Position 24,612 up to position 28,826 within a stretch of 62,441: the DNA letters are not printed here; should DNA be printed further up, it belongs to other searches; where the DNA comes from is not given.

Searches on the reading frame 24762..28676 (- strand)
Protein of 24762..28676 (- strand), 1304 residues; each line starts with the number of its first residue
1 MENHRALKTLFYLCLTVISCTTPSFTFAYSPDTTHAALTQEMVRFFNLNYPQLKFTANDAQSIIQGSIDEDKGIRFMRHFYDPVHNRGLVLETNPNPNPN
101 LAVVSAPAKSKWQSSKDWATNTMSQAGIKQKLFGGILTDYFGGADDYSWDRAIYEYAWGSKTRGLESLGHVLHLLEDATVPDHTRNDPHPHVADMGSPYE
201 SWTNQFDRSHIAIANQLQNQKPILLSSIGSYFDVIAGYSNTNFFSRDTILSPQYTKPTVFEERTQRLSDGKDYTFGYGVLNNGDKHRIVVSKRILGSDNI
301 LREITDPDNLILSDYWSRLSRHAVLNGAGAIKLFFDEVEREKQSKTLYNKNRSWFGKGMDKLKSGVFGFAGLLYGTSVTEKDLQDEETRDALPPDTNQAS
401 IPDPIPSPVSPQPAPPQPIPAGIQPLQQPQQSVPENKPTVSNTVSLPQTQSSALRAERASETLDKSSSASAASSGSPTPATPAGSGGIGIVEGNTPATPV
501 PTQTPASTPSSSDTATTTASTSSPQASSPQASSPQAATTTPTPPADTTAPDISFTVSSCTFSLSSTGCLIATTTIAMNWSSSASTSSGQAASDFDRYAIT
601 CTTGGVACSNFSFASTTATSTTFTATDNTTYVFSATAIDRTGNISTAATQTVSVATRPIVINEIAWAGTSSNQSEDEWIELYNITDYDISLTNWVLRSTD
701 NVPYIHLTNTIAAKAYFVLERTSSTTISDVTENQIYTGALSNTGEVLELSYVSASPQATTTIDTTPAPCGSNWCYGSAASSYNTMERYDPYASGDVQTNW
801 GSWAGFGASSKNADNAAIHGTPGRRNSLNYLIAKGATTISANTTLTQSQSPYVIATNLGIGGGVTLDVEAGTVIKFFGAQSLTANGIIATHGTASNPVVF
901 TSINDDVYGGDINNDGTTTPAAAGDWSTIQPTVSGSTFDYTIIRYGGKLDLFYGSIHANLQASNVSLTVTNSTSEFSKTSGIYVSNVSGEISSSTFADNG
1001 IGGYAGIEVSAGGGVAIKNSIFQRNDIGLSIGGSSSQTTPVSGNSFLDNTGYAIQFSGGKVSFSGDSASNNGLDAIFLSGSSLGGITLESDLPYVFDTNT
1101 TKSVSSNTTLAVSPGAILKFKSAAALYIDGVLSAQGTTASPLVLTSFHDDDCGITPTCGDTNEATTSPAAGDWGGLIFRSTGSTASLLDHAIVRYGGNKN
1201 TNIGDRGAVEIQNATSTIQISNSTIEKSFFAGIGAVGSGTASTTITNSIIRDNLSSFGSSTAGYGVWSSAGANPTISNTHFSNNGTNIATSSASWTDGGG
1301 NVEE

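Call 75: search_protein_families(library=pfam, proteins=[window:24762-28676:-], max_evalue=0.00001)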
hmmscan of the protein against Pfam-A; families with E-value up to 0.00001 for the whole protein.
window:24762-28676:- (1304 aa): 2 families
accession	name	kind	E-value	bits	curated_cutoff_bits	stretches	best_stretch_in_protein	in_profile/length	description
PF13229.12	Beta_helix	-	4.3e-12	46.4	25.9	1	963-1089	6-130/158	Right handed beta helix region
PF00932.25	LTD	-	1.1e-10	42.2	34.3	1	655-737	4-91/109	Lamin Tail Domain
